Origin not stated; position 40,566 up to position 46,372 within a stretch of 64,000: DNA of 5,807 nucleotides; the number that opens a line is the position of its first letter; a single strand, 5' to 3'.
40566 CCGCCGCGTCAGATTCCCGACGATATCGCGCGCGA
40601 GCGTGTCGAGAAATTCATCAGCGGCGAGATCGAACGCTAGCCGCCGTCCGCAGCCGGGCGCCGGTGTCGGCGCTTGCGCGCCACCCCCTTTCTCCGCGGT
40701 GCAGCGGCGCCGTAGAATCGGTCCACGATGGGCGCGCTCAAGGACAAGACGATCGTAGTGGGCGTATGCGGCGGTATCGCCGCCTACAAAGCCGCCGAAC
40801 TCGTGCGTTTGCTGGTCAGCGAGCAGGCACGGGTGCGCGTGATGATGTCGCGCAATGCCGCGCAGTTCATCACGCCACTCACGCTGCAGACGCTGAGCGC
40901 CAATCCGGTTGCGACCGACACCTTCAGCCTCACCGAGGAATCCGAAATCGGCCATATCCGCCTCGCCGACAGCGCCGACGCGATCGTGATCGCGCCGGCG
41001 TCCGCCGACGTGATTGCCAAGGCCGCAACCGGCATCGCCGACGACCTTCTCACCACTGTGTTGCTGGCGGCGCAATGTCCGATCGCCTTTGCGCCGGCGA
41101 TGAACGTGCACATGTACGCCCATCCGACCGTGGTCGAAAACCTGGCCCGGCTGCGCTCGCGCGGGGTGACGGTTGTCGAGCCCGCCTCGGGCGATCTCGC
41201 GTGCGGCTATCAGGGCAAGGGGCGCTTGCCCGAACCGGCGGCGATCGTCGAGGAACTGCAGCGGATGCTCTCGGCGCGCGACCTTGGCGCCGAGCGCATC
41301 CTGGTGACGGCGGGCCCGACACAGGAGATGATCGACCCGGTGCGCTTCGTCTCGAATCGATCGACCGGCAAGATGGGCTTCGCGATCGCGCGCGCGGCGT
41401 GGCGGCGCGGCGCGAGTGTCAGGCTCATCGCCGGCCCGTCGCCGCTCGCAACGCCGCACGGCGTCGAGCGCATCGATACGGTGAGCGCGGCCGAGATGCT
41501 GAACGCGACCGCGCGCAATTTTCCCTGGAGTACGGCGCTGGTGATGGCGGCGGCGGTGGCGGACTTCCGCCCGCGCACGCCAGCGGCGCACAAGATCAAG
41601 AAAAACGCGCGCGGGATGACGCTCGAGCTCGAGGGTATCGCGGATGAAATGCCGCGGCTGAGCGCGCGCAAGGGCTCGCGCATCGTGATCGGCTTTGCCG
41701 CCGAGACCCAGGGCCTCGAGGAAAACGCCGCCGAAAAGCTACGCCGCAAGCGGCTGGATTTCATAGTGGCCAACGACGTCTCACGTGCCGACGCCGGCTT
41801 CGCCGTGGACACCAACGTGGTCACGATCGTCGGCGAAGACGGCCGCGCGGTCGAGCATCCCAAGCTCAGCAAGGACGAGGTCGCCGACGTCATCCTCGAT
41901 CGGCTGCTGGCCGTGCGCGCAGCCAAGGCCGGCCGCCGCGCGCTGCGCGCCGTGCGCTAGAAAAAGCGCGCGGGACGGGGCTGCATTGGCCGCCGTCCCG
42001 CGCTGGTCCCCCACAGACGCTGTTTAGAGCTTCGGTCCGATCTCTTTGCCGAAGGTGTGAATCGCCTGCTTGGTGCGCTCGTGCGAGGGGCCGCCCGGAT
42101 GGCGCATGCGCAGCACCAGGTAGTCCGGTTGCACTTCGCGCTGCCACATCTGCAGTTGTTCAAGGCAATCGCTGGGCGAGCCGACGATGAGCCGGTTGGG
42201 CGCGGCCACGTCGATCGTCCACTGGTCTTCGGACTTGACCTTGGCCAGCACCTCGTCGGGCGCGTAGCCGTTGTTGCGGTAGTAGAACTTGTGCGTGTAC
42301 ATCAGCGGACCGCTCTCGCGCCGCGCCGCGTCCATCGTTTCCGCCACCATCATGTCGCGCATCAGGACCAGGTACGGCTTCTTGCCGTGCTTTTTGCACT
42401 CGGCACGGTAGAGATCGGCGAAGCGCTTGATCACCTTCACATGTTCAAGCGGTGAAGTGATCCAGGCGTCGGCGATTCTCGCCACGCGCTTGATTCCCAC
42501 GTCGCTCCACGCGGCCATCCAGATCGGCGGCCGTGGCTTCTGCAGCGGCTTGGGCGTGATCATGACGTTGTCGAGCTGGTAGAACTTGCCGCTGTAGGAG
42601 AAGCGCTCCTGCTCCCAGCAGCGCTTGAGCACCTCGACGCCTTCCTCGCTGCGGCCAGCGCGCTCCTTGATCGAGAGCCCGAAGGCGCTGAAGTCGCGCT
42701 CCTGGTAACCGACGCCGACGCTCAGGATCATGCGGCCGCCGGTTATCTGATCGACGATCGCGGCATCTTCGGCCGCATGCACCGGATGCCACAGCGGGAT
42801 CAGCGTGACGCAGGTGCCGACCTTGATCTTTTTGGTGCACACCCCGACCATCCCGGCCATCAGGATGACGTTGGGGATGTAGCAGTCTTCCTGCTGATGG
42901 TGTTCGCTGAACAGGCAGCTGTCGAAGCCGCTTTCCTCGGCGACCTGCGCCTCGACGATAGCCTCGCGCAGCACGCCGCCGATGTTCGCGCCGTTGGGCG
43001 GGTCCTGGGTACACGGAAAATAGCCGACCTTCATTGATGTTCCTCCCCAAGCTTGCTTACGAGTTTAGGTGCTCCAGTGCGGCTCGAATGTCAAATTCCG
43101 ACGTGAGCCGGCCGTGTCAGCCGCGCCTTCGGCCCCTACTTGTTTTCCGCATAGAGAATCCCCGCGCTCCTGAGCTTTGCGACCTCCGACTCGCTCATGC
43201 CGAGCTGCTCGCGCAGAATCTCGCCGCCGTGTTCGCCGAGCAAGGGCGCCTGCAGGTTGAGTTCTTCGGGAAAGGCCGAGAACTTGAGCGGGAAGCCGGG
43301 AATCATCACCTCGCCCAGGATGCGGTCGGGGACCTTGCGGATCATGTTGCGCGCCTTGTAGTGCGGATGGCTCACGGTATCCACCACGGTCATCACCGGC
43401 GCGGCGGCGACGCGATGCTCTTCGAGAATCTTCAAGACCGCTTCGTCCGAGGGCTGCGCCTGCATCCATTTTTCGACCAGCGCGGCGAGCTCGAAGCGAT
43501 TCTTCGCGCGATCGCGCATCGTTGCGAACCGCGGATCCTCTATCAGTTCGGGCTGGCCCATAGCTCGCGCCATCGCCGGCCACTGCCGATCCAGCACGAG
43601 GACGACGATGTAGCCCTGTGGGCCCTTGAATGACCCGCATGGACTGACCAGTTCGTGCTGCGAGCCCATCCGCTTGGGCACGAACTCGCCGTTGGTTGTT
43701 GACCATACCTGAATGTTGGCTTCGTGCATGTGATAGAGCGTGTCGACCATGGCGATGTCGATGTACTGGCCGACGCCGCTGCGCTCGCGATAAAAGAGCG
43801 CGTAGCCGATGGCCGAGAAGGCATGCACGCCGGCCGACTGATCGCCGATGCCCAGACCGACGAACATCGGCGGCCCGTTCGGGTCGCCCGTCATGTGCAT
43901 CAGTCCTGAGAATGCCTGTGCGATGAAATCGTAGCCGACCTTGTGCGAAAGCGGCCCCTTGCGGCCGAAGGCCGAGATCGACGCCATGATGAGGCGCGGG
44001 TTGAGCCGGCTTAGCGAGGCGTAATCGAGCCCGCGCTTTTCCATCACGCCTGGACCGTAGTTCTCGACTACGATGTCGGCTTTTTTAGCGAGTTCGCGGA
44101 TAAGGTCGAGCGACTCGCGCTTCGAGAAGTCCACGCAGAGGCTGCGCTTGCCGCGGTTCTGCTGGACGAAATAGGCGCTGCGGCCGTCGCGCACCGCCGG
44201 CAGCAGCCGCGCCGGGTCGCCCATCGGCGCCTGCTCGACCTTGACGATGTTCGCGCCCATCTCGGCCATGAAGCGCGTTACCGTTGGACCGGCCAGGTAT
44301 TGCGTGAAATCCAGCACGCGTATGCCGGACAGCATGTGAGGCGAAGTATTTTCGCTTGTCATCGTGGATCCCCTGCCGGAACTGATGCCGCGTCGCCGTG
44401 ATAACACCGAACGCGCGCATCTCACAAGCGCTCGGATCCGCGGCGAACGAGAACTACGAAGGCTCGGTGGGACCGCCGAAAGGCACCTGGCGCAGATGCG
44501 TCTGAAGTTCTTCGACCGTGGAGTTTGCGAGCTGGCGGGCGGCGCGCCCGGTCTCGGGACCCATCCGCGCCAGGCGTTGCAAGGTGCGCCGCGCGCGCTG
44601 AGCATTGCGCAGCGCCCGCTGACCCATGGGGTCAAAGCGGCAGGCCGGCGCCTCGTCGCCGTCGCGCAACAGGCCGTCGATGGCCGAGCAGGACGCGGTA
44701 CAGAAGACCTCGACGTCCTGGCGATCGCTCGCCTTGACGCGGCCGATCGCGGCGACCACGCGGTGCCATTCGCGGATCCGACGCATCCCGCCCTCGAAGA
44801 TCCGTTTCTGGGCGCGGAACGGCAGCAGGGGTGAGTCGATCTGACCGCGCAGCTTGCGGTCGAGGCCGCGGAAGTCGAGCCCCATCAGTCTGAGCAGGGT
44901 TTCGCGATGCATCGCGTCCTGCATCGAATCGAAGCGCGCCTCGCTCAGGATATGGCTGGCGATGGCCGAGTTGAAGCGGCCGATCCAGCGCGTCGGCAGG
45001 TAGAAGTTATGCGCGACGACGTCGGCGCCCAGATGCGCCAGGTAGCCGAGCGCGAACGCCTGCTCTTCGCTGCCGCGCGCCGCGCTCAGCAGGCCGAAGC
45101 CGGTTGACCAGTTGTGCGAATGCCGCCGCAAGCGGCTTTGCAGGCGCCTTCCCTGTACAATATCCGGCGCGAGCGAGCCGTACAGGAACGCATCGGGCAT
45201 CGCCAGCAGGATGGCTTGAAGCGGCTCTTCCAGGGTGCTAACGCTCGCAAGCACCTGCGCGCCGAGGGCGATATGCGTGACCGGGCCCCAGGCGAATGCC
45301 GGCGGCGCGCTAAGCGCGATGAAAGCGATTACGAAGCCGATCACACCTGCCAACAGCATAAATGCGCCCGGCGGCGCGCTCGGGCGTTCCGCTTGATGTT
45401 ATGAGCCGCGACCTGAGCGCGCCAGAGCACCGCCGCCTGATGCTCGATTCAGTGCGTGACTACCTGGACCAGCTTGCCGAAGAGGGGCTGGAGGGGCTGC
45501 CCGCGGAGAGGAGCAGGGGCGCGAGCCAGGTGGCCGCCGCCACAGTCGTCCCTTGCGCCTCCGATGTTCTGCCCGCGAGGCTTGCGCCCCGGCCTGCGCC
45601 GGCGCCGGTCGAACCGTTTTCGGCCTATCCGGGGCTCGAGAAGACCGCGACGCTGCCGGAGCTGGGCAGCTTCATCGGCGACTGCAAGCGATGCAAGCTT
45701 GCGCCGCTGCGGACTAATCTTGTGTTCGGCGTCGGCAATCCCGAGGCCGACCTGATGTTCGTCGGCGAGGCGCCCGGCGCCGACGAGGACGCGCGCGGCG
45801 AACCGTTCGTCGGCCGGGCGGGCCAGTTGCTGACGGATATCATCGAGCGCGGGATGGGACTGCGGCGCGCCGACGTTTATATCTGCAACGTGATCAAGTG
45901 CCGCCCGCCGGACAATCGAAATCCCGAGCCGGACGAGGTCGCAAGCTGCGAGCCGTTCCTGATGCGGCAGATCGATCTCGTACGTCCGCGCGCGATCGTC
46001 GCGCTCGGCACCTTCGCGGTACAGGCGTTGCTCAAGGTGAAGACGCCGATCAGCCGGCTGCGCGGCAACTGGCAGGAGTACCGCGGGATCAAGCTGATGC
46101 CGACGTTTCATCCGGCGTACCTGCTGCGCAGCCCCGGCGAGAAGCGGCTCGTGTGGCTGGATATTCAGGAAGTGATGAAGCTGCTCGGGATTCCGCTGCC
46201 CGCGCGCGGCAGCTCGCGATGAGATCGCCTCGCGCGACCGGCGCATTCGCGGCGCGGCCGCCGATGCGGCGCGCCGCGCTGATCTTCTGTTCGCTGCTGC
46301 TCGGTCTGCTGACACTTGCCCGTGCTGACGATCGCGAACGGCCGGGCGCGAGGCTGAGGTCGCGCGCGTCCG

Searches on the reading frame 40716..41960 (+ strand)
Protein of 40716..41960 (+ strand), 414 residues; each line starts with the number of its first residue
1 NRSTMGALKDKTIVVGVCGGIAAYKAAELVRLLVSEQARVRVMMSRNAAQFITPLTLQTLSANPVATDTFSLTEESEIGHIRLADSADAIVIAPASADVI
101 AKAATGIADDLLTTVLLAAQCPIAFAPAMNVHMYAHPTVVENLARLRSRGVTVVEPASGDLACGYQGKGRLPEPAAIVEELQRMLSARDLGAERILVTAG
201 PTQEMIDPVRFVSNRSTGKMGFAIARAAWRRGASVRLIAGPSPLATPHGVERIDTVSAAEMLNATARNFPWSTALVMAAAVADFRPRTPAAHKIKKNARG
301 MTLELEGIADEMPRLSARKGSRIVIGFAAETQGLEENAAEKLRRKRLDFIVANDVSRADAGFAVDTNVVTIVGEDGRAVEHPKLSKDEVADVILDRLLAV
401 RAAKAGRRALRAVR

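Call 55: search_protein_families(library=pfam, proteins=[window:40716-41960:+], max_evalue=0.00001)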
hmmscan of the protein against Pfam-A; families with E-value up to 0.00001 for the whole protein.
window:40716-41960:+ (414 aa): 2 families
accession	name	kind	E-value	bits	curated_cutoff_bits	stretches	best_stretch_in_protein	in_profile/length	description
PF04127.22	DFP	-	1.3e-65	221.1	22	1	193-372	4-186/186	DNA/pantothenate metabolism flavoprotein C-terminal domain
PF02441.25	Flavoprotein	-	2.8e-34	118.5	22.7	1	11-184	1-161/162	Flavoprotein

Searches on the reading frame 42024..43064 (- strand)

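Call 55: search_protein_families(library=pfam, proteins=[window:42024-43064:-], max_evalue=0.00001)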
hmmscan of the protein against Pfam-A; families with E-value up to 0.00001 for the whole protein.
window:42024-43064:- (346 aa): 1 family
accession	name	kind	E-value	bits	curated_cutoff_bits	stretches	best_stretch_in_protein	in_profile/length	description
PF00296.26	Bac_luciferase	-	9.3e-62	209.6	27.9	1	11-308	1-308/314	Luciferase-like monooxygenase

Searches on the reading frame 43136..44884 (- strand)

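Call 49: search_protein_families(library=pfam, proteins=[window:43136-44884:-], max_evalue=0.00001)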
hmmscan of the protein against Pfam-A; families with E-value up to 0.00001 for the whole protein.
window:43136-44884:- (582 aa): 1 family
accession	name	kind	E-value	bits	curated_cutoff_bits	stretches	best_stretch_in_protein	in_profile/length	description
PF02515.22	CoA_transf_3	-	3.3e-113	379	23.3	1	185-552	1-365/366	CoA-transferase family III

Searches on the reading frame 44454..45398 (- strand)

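Call 49: search_protein_families(library=pfam, proteins=[window:44454-45398:-], max_evalue=0.00001)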
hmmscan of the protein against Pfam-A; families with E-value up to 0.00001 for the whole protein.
window:44454-45398:- (314 aa): 1 family
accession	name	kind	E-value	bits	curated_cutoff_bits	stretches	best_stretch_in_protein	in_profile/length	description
PF00882.24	Zn_dep_PLPC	-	2.9e-16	60.3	26.8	1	41-162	1-126/167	Zinc dependent phospholipase C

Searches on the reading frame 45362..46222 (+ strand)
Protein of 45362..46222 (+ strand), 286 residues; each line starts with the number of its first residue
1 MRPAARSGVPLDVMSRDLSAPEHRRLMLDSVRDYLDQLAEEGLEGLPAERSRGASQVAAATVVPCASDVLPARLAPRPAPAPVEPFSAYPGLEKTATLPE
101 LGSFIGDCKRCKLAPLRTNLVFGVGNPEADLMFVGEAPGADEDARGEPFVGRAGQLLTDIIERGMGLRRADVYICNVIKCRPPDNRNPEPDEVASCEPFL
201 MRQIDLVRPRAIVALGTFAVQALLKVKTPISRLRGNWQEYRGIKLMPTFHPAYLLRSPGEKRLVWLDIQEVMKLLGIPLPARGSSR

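Call 49: search_protein_families(library=pfam, proteins=[window:45362-46222:+], max_evalue=0.00001)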
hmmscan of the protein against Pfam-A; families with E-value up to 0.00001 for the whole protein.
window:45362-46222:+ (286 aa): 1 family
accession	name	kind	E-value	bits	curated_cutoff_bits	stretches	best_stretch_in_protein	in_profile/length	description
PF03167.25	UDG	-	4.2e-38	131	24.3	1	122-264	1-136/141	Uracil DNA glycosylase superfamily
